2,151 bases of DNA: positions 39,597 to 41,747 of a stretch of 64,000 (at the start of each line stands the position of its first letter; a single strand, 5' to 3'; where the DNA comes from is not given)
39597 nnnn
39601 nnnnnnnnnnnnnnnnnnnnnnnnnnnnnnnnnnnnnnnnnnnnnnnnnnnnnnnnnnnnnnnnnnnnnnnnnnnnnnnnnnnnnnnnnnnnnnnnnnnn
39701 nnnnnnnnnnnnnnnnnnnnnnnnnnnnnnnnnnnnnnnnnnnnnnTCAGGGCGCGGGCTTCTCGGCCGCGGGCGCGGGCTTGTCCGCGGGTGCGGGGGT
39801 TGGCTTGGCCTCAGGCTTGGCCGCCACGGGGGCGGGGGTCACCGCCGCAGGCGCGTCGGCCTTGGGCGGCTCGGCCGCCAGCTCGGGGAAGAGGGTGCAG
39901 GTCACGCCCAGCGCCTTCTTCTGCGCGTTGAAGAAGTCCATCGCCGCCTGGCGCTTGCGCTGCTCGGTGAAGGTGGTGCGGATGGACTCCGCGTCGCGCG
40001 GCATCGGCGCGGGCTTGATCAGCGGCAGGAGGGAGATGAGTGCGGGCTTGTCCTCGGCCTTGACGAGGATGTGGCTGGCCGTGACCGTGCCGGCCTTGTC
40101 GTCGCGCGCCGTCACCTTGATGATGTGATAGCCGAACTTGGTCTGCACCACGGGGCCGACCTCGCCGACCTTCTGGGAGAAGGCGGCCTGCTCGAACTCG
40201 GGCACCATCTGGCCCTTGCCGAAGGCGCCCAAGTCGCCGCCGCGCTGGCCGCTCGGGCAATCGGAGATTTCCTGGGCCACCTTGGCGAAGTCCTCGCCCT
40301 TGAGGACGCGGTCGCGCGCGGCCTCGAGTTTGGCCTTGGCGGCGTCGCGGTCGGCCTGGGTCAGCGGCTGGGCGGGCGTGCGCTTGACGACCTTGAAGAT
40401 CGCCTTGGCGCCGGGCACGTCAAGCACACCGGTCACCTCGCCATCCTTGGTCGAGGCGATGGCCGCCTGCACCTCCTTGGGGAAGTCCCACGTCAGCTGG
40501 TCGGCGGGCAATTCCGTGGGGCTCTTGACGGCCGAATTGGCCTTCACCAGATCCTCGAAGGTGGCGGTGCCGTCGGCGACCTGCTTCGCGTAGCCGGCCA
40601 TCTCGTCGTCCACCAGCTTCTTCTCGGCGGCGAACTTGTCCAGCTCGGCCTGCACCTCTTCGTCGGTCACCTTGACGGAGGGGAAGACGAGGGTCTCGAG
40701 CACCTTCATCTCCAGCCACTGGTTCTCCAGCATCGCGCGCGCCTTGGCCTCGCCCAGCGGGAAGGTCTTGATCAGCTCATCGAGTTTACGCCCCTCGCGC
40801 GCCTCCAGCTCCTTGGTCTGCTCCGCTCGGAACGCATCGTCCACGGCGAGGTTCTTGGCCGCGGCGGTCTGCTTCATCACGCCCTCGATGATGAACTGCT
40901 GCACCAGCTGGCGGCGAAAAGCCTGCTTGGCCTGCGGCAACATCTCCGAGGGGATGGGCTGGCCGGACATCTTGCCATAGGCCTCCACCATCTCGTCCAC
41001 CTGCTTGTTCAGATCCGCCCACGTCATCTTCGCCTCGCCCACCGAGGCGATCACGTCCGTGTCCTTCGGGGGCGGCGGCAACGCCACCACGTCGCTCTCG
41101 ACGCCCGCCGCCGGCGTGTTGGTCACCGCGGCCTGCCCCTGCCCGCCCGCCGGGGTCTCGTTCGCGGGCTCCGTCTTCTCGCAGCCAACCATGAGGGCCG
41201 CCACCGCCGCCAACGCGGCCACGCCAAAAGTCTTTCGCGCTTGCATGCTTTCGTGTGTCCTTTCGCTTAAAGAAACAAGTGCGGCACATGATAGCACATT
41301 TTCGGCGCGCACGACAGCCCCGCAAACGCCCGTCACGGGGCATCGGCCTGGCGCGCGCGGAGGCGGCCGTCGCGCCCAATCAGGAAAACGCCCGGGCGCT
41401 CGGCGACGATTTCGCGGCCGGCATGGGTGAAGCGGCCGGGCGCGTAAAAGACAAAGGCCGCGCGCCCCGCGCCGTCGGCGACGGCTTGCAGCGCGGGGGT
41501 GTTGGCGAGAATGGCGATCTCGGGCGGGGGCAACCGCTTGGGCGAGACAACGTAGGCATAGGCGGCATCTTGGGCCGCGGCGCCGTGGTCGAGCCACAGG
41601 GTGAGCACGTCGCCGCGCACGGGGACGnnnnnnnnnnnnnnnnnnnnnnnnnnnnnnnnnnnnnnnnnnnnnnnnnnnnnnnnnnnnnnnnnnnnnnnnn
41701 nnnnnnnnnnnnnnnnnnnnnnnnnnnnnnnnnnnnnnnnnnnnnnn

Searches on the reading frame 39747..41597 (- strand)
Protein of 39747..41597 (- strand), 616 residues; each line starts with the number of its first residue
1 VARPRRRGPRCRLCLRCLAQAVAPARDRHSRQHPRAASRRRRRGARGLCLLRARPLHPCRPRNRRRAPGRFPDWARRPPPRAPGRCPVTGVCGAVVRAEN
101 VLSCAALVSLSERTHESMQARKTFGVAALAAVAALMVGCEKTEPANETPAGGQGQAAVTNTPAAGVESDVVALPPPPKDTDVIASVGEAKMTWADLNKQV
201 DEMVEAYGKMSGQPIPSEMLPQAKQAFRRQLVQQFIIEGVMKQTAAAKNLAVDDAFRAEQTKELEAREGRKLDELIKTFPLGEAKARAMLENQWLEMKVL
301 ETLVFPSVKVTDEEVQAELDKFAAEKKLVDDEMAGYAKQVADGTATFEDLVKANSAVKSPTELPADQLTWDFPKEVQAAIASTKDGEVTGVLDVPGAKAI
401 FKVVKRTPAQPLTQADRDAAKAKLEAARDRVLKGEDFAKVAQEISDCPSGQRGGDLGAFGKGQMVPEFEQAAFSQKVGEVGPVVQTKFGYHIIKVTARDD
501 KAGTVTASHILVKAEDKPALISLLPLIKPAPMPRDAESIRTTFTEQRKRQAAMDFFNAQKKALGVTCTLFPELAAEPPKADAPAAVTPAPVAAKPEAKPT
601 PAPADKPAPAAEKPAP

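Call 40: search_protein_families(library=pfam, proteins=[window:39747-41597:-], max_evalue=0.001)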
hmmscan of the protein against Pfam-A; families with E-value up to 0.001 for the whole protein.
window:39747-41597:- (616 aa): 6 families
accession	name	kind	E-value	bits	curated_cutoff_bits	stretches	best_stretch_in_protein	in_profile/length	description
PF00639.27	Rotamase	-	4.2e-30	105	21.7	1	412-496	10-96/97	PPIC-type PPIASE domain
PF13616.12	Rotamase_3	-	1.1e-22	81.2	22.5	1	416-498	32-115/116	PPIC-type PPIASE domain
PF13145.12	Rotamase_2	-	5e-16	60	27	2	414-499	30-109/121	PPIC-type PPIASE domain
PF13624.11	SurA_N_3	-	9.3e-08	32.5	27.2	1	180-255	38-111/162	SurA-like N-terminal domain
PF13623.11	SurA_N_2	-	1.3e-05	25.5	28.5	1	180-260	40-118/145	SurA-like N-terminal domain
PF09312.16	SurA_N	-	0.00016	22.2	30.8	0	182-275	4-90/118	SurA N-terminal domain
